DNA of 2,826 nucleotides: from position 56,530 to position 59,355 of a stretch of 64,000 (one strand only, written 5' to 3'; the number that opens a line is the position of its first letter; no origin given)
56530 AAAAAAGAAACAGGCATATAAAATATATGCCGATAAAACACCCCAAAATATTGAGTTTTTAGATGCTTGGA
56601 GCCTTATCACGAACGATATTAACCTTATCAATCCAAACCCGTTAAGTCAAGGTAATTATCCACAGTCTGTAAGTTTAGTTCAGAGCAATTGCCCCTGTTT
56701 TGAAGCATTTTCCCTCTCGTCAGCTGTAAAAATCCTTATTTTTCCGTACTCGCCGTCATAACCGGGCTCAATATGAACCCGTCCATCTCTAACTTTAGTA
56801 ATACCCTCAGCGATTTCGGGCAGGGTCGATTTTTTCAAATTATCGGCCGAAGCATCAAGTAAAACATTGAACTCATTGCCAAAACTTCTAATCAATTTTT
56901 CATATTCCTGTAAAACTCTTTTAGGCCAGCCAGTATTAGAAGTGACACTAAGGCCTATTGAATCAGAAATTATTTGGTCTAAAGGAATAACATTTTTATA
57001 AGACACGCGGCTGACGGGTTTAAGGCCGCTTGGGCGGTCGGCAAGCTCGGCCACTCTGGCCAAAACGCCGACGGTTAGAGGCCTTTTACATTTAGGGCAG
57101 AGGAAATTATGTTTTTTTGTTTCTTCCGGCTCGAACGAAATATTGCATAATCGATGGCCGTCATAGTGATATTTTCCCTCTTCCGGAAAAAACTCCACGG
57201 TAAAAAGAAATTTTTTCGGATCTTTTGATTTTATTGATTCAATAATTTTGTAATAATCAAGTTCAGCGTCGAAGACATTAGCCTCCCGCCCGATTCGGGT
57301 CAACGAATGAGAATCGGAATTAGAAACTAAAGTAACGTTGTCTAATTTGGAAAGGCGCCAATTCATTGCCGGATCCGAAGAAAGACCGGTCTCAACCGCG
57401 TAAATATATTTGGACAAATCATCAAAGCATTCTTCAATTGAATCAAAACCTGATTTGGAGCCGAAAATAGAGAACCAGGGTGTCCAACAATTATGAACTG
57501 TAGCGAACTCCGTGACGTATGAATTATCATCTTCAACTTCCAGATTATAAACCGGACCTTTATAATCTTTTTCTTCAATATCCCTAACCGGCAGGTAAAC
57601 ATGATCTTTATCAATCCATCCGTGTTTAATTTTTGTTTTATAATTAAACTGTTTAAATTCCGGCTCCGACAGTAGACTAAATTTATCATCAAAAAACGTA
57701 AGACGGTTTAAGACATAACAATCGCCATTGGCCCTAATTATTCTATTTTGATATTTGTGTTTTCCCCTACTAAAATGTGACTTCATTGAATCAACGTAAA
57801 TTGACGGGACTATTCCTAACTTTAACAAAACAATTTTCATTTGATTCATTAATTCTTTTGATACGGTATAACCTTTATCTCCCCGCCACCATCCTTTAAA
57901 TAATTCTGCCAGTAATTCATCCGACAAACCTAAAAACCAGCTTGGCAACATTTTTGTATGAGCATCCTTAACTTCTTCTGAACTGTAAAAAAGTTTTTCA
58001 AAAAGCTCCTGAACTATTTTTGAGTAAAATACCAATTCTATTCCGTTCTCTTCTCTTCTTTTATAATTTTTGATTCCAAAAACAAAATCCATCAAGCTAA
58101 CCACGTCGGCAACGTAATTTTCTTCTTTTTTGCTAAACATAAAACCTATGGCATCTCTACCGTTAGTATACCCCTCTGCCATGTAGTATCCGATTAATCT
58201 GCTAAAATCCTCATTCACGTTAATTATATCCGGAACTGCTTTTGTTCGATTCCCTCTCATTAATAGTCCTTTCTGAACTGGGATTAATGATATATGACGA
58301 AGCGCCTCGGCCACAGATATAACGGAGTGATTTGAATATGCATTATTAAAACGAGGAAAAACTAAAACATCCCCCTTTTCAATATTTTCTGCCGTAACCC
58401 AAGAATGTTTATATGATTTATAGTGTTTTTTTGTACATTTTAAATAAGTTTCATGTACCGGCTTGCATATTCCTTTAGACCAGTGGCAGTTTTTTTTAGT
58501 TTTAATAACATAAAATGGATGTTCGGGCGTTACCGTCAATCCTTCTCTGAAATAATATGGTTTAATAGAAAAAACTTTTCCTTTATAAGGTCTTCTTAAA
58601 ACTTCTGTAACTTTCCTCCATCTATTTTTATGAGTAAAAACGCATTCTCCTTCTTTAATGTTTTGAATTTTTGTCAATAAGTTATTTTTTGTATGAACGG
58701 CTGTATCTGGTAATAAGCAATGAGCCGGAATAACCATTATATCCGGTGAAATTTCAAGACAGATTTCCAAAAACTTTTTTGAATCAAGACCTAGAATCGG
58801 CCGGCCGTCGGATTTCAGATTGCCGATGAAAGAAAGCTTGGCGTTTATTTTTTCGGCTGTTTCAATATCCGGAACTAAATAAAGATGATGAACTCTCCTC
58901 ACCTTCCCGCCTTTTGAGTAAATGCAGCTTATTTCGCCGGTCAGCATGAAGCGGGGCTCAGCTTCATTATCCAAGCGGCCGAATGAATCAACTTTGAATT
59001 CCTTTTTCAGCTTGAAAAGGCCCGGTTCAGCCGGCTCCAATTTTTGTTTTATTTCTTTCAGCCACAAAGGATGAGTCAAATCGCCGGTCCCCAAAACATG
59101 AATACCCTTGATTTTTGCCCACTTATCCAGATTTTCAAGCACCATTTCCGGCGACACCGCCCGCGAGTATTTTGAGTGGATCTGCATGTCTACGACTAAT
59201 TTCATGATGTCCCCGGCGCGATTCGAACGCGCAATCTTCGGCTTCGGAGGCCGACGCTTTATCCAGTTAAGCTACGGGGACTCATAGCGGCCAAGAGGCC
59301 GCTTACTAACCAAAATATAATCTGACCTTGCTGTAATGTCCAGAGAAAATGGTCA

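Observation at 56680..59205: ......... intein inside an EndoQ-like PHP nuclease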

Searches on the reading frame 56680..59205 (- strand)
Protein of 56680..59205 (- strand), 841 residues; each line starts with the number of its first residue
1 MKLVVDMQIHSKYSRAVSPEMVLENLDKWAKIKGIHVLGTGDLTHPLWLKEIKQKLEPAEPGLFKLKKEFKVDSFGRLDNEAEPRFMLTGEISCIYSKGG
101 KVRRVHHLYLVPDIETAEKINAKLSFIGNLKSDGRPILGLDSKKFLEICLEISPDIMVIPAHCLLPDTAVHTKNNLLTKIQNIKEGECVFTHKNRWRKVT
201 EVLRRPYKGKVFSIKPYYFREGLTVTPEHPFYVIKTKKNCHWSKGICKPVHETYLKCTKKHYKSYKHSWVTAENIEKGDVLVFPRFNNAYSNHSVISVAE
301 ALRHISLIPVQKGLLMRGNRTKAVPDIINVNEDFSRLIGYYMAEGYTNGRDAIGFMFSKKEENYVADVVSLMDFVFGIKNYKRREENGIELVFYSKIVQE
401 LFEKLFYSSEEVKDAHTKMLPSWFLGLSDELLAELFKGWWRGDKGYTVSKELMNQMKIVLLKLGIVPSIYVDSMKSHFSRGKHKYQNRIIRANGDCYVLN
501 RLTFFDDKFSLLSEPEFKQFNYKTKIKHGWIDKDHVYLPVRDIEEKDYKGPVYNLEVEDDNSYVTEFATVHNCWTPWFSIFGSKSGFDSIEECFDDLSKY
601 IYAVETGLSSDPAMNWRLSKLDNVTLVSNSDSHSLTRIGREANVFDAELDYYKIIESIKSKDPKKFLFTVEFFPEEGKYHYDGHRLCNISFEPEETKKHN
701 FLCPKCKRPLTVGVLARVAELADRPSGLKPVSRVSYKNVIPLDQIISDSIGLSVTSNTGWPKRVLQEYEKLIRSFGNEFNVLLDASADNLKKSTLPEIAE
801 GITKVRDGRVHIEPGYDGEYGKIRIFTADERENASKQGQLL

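Call 4: search_protein_families(library=pfam, proteins=[window:56680-59205:-], max_evalue=0.1)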
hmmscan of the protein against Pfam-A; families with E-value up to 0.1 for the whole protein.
window:56680-59205:- (841 aa): 3 families
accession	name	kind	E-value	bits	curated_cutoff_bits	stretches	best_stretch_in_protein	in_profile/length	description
PF14890.11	Intein_splicing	-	4.6e-10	40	35.8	1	256-572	62-155/155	Intein splicing domain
PF14528.11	LAGLIDADG_3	-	1.6e-08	35.1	22.5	2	447-483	30-64/82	LAGLIDADG-like domain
PF14623.11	Vint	-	0.00011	22.5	27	1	163-233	2-66/166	Hint-domain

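Call 5: search_protein_families(library=ncbifam, proteins=[window:56680-59205:-], max_evalue=0.1)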
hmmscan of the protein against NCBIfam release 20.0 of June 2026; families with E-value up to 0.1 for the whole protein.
window:56680-59205:- (841 aa): 6 families
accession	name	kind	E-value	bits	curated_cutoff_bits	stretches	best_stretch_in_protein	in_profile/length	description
TIGR00375.1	TIGR00375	hypoth_equivalog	4.9e-69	233.5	326.6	2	434-823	5-374/374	TIGR00375 family protein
NF045703.1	rSAM_Tes_intein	exception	7.6e-16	57.1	1700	1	192-573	212-611/1040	tetraether lipid synthase Tes, intein-containing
NF011418.0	PRK14845.1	equivalog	9.1e-06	23.7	756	1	197-488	79-296/1049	translation initiation factor IF-2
NF011491.0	PRK14898.1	equivalog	5.8e-05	21.3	783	1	270-449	182-354/860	DNA-directed RNA polymerase subunit A''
TIGR01445.1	intein_Nterm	domain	0.00024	22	24.5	1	163-233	1-83/83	intein N-terminal splicing region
TIGR01443.1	intein_Cterm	domain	0.0004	20.5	15.6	1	551-573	1-24/24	intein C-terminal splicing region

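Call 8: find_homologous_proteins(query=window:56683-59205:-, max_evalue=0.00001)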
Query window:56683-59205:- (841 aa): 2825 proteins with E <= 0.00001 among 8000 candidates; the best 120 are listed.
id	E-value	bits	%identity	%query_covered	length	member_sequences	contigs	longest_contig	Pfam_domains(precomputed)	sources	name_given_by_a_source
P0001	0.0e+0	1913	100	98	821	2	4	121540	PF27218.1,PF14528.12,PF14890.12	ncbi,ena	-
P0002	0.0e+0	1144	59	100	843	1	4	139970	PF27218.1,PF14528.12,PF14890.12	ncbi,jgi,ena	-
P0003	0.0e+0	1135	57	100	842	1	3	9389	PF27218.1,PF14890.12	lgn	-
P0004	0.0e+0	1129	58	100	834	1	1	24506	PF27218.1,PF14528.12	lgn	-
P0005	0.0e+0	1127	57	100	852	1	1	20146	PF27218.1,PF14528.12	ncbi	-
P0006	0.0e+0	1124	59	98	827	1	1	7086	PF27218.1,PF14890.12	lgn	-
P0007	0.0e+0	1117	58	100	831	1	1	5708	PF27218.1,PF14528.12,PF14890.12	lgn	-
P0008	0.0e+0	1109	57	100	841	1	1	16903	PF27218.1,PF14528.12,PF14890.12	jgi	jgi:uncharacterized protein (TIGR00375 family)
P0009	0.0e+0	1100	56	100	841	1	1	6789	PF27218.1,PF14528.12,PF14890.12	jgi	-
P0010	0.0e+0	1084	56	100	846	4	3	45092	PF27218.1,PF14528.12,PF14890.12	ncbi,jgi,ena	ncbi:MAG TPA: hypothetical protein VJC15_04265 [Candidatus Paceibacterota bacterium]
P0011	0.0e+0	1075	57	99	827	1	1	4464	PF27218.1,PF14528.12,PF14890.12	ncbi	-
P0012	0.0e+0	1072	55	100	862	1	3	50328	PF27218.1,PF14528.12,PF14890.12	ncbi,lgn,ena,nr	ncbi:MAG: Mja hyp1 intein [Parcubacteria group bacterium Greene0714_21]|nr:MAG: Mja hyp1 intein [Par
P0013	0.0e+0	1071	55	100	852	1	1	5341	PF27218.1,PF14528.12,PF14890.12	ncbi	-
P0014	0.0e+0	1066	57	100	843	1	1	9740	PF27218.1,PF14528.12,PF14890.12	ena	-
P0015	0.0e+0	1065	55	100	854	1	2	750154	PF27218.1,PF14528.12,PF14890.12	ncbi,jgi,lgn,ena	-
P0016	0.0e+0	1061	56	100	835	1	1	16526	PF27218.1,PF14890.12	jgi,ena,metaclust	metaclust:\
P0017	0.0e+0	1061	55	100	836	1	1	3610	PF27218.1,PF14528.12,PF14890.12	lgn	-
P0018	0.0e+0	1061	56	98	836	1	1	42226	PF27218.1,PF14528.12,PF14890.12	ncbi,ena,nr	ncbi:MAG: hypothetical protein O3C23_01455 [bacterium]|nr:hypothetical protein [bacterium]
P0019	0.0e+0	1045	54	100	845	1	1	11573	PF27218.1,PF14528.12,PF14890.12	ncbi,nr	ncbi:MAG: hypothetical protein HYS60_02180 [Candidatus Wildermuthbacteria bacterium]|nr:hypothetical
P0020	0.0e+0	1045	55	99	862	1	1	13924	PF27218.1,PF14528.12,PF14890.12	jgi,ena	-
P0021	0.0e+0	1044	53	100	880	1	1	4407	PF27218.1,PF14890.12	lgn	-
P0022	0.0e+0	1043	55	100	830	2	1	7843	PF27218.1,PF14528.12,PF14890.12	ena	-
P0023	0.0e+0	1043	55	100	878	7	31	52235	PF27218.1,PF14528.12,PF14890.12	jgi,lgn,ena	-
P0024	0.0e+0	1042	55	100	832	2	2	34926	PF27218.1,PF14890.12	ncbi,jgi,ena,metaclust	metaclust:\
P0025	0.0e+0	1039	54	100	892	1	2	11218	PF27218.1,PF14528.12,PF14890.12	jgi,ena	-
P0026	0.0e+0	1038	55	100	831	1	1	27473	PF27218.1,PF14528.12,PF14890.12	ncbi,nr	ncbi:MAG: hypothetical protein QME57_00500 [Patescibacteria group bacterium]|nr:hypothetical protein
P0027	0.0e+0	1035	54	100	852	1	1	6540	PF27218.1,PF14528.12,PF14890.12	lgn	-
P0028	0.0e+0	1032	55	100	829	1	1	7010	PF27218.1,PF14528.12,PF14890.12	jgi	-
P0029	0.0e+0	1032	54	100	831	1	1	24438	PF27218.1,PF14528.12,PF14890.12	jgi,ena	-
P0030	0.0e+0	1030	54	100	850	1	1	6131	PF27218.1,PF14528.12,PF14890.12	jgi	-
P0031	0.0e+0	1030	54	100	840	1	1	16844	PF27218.1,PF14528.12,PF14890.12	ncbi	-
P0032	0.0e+0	1028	53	100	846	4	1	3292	PF27218.1,PF14528.12,PF14890.12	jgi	-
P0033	0.0e+0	1026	54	100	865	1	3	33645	PF27218.1,PF14528.12,PF14890.12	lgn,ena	-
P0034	0.0e+0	1026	54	100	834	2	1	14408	PF27218.1,PF14528.12,PF14890.12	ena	-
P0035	0.0e+0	1023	54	100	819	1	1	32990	PF27218.1,PF14528.12,PF14890.12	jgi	jgi:uncharacterized protein (TIGR00375 family)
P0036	0.0e+0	1023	53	100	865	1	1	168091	PF27218.1,PF14890.12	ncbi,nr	ncbi:MAG: hypothetical protein Q7S62_00055 [bacterium]|nr:hypothetical protein [bacterium]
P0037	0.0e+0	1022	54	100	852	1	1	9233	PF27218.1,PF14528.12,PF14890.12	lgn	-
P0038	0.0e+0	1021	54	100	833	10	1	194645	PF27218.1,PF14528.12,PF14890.12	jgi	jgi:uncharacterized protein (TIGR00375 family)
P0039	0.0e+0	1021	53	100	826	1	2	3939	PF27218.1,PF14528.12,PF14890.12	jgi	-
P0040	0.0e+0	1020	54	100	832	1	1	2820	PF27218.1,PF14528.12,PF14890.12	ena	-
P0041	0.0e+0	1020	54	99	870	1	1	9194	PF27218.1,PF14890.12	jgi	jgi:PHP family Zn ribbon phosphoesterase/intein/homing endonuclease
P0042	0.0e+0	1020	56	72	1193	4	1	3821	PF07591.16,PF27218.1,PF14528.12,PF13403.12,PF14890.12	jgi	-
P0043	0.0e+0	1020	54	100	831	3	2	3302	PF27218.1,PF14528.12,PF14890.12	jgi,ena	-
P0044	0.0e+0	1019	53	100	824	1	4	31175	PF27218.1,PF14528.12,PF14890.12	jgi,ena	-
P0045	0.0e+0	1018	52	100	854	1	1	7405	PF27218.1,PF14890.12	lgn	-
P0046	0.0e+0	1014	54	100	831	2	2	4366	PF27218.1,PF14528.12,PF14890.12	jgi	-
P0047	0.0e+0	1014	54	98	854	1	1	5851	PF27218.1,PF14890.12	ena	-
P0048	0.0e+0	1012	52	100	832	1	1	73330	PF27218.1,PF14528.12,PF14890.12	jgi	-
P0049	0.0e+0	1011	54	72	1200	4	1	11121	PF07591.16,PF27218.1,PF14528.12,PF13403.12,PF14890.12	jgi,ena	-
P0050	1.3e-298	1011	53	100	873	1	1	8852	PF27218.1,PF14528.12,PF13403.12,PF14890.12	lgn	-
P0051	6.4e-298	1009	54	100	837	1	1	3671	PF27218.1,PF14890.12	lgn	-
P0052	8.3e-298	1008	53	100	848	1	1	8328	PF27218.1,PF14528.12,PF13403.12,PF14890.12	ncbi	-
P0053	1.4e-297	1008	54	100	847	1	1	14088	PF27218.1,PF14528.12,PF14890.12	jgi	-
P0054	3.5e-297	1006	53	100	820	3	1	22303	PF27218.1,PF14528.12,PF14890.12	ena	-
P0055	5.8e-297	1006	53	100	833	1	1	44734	PF27218.1,PF14528.12,PF14890.12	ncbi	-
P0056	1.5e-296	1004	53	100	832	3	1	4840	PF27218.1,PF14528.12,PF14890.12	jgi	-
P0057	1.1e-295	1001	53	100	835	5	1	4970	PF27218.1,PF14528.12,PF14890.12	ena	-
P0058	1.2e-295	1001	52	98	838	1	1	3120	PF27218.1,PF14528.12,PF14890.12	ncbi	ncbi:MAG: hypothetical protein ACTSVW_04640 [Candidatus Njordarchaeales archaeon]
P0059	2.4e-295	1000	54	98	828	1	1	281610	PF27218.1,PF14528.12,PF14890.12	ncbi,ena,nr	ncbi:MAG: Hedgehog/intein hint domain-containing protein [Parcubacteria group bacterium Licking1014_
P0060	2.8e-295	1000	53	100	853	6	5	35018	PF27218.1,PF14528.12,PF14890.12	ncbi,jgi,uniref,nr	ncbi:hypothetical protein COS93_00790 [bacterium (Candidatus Gribaldobacteria) CG07_land_8_20_14_0_8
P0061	3.2e-295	1000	54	100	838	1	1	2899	PF27218.1,PF14528.12,PF14890.12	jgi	-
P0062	7.0e-295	999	51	100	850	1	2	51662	PF27218.1,PF14528.12,PF14890.12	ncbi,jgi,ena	-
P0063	1.0e-294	998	52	100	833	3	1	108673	PF27218.1,PF14528.12,PF14890.12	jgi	-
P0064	1.7e-294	997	53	100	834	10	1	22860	PF27218.1,PF14528.12,PF14890.12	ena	-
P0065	3.3e-294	996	54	100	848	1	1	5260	PF27218.1,PF14528.12,PF14890.12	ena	-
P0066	7.9e-294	995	54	100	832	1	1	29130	PF27218.1,PF14528.12,PF14890.12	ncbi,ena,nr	ncbi:MAG: hypothetical protein LR000_01940 [Candidatus Pacebacteria bacterium]|nr:hypothetical prote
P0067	2.3e-293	994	51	100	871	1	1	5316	PF27218.1,PF14528.12,PF14890.12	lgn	-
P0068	9.6e-293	992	51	100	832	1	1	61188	PF27218.1,PF14528.12,PF14890.12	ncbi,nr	ncbi:MAG: hypothetical protein HY577_02500 [Candidatus Nealsonbacteria bacterium]|nr:hypothetical pr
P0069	1.7e-292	991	55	98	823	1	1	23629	PF07591.16,PF27218.1,PF14528.12,PF14890.12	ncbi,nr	ncbi:MAG: LAGLIDADG family homing endonuclease [bacterium]|nr:LAGLIDADG family homing endonuclease [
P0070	1.9e-291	987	52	100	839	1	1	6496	PF27218.1,PF14528.12,PF14890.12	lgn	-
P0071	1.0e-290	985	52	100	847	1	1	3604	PF27218.1,PF14528.12,PF14890.12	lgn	-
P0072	4.9e-290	983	53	100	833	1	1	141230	PF07591.16,PF27218.1,PF14528.12,PF14890.12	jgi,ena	-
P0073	3.2e-289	980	53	98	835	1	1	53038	PF27218.1,PF14528.12,PF14890.12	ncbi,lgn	-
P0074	1.2e-288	978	53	99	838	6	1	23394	PF27218.1,PF14528.12,PF14890.12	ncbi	ncbi:MAG: hypothetical protein ABIJ17_03475 [Patescibacteria group bacterium]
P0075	1.4e-288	978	51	100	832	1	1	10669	PF27218.1,PF14528.12,PF14890.12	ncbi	-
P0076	2.1e-288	977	52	100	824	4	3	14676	PF27218.1,PF14528.12,PF14890.12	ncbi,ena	-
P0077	2.3e-288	977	53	99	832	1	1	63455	PF27218.1,PF14528.12,PF14890.12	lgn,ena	-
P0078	1.1e-287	975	53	100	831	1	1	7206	PF27218.1,PF14528.12,PF14890.12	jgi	-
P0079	4.3e-287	973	53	100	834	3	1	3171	PF27218.1,PF14528.12,PF14890.12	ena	-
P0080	4.8e-287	973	53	100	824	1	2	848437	PF27218.1,PF14528.12,PF14890.12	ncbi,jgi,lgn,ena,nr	ncbi:MAG: hypothetical protein KJ593_00305 [Candidatus Omnitrophica bacterium]|nr:hypothetical prote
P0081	3.6e-286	970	51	100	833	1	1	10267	PF27218.1,PF14528.12,PF14890.12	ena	-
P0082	5.8e-285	966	52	98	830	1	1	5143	PF27218.1,PF14528.12,PF14890.12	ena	-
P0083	4.1e-284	963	52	100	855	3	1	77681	PF07591.16,PF27218.1,PF14528.12,PF14890.12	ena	-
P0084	1.6e-283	961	50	100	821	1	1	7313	PF27218.1,PF14528.12,PF14890.12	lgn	-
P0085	8.5e-283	959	52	98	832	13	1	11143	PF27218.1,PF14528.12,PF14890.12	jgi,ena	-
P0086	1.0e-282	958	51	100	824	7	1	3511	PF27218.1,PF14528.12,PF14890.12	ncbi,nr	ncbi:MAG: hypothetical protein KKC42_03760 [Candidatus Omnitrophica bacterium]|nr:hypothetical prote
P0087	2.0e-282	957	51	100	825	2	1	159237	PF27218.1,PF14890.12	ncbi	-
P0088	2.2e-282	957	52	99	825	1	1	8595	PF27218.1,PF14528.12,PF14890.12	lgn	-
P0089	2.7e-282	957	51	100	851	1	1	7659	PF27218.1,PF14528.12,PF14890.12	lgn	-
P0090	3.9e-282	957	53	98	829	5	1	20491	PF27218.1,PF14528.12,PF14890.12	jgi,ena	-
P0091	1.3e-281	955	51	100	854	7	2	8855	PF27218.1,PF14528.12,PF14890.12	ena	-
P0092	1.5e-281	955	52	98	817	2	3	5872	PF07591.16,PF27218.1,PF14528.12,PF14890.12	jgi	-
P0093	5.5e-281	953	52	100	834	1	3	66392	PF27218.1,PF14528.12,PF14890.12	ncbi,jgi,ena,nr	ncbi:hypothetical protein KKC63_01065 [Patescibacteria group bacterium]|nr:hypothetical protein [Pat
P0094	9.2e-281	952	51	100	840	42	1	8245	PF27218.1,PF14528.12,PF14890.12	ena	-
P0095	3.9e-280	950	51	100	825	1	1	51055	PF27218.1,PF14890.12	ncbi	-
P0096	8.4e-280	949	50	100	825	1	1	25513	PF27218.1,PF14890.12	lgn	-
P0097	1.6e-279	948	52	100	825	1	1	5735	PF27218.1,PF14890.12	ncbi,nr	ncbi:MAG: hypothetical protein QME65_02625 [Candidatus Omnitrophota bacterium]|nr:hypothetical prote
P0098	1.8e-279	948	52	98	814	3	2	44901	PF27218.1,PF14528.12,PF14890.12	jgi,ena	-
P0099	3.1e-279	947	50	99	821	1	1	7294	PF27218.1,PF14528.12,PF14890.12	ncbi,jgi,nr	ncbi:MAG: hypothetical protein FJZ16_03800 [Candidatus Omnitrophica bacterium]|nr:hypothetical prote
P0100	3.2e-279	947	52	76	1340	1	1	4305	PF27218.1,PF14528.12,PF14890.12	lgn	-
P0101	8.6e-279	945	50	100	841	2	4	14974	PF27218.1,PF14528.12,PF14890.12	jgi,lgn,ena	jgi:uncharacterized protein (TIGR00375 family)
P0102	9.6e-279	945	52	73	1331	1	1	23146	PF27218.1,PF14528.12,PF14890.12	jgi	jgi:PHP family Zn ribbon phosphoesterase/transcriptional regulator with XRE-family HTH domain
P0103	1.0e-278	945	51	100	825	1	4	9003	PF27218.1,PF14890.12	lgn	-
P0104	2.2e-278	944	52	99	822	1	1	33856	PF27218.1,PF14528.12,PF14890.12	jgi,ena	-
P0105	1.9e-277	941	50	100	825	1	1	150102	PF27218.1,PF14890.12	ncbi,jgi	jgi:uncharacterized protein (TIGR00375 family)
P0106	2.7e-277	941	50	100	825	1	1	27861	PF27218.1,PF14890.12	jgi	-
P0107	3.5e-277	940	51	100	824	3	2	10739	PF27218.1,PF14890.12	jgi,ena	-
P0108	5.9e-277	939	50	100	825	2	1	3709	PF27218.1,PF14528.12,PF14890.12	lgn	-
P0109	6.5e-277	939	51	100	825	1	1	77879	PF27218.1,PF14890.12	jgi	-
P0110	1.2e-276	938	51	98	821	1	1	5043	PF27218.1,PF14528.12,PF14890.12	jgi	jgi:uncharacterized protein (TIGR00375 family)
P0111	1.9e-276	938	51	100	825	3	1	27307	PF27218.1,PF14528.12,PF14890.12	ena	-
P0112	3.5e-276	937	50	100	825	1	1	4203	PF27218.1,PF14890.12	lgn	-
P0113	4.3e-276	937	50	100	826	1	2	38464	PF27218.1,PF14528.12,PF14890.12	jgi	jgi:uncharacterized protein (TIGR00375 family)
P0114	1.6e-275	935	51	100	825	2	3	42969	PF27218.1,PF14528.12,PF14890.12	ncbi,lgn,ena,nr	ncbi:MAG: hypothetical protein KKH29_05775 [Candidatus Omnitrophica bacterium]|nr:hypothetical prote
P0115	2.7e-274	931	50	100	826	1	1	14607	PF27218.1,PF14528.12,PF14890.12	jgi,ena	-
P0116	6.8e-274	929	50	98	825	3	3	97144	PF27218.1,PF14890.12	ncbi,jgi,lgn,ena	-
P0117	1.2e-273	928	50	100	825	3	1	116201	PF27218.1,PF14890.12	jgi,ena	-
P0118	4.1e-273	927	50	100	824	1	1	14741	PF27218.1,PF14528.12,PF14890.12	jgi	jgi:uncharacterized protein (TIGR00375 family)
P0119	5.9e-273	926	49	100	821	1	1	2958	PF27218.1,PF14890.12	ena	-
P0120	4.3e-272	923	50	99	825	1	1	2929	PF27218.1,PF14890.12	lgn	-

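Call 9: find_encoding_contigs(protein=window:56683-59205:-, flank=3000, max_places=4)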
Protein window:56683-59205:- (841 aa): no gene with exactly this product is on record in the collection.

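Call 10: find_encoding_contigs(protein=P0001, flank=3000, max_places=4)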
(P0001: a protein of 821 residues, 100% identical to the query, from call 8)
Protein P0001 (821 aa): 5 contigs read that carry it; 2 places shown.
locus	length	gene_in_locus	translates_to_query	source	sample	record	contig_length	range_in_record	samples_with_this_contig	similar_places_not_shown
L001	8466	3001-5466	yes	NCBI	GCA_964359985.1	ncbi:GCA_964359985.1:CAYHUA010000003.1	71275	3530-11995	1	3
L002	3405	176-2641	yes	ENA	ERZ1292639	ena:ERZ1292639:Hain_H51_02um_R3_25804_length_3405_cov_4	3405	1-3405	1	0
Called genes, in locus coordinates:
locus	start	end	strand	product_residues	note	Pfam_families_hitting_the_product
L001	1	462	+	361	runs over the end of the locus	PF00953:Glycos_transf_4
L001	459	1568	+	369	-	PF01098:FTSW_RODA_SPOVE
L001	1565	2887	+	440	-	PF04932:Wzy_C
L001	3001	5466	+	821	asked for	PF14890:Intein_splicing (weak), PF14528:LAGLIDADG_3 (faint), PF27218:MJ0043_C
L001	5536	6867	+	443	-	PF00082:Peptidase_S8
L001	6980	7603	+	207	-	PF07690:MFS_1, PF05977:MFS_3 (weak)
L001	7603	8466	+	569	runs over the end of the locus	PF14716:HHH_8, PF00633:HHH (faint), PF14520:HHH_5, PF14791:DNA_pol_B_thumb, PF02811:PHP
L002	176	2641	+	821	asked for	PF14890:Intein_splicing (weak), PF14528:LAGLIDADG_3 (faint), PF27218:MJ0043_C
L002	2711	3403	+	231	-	?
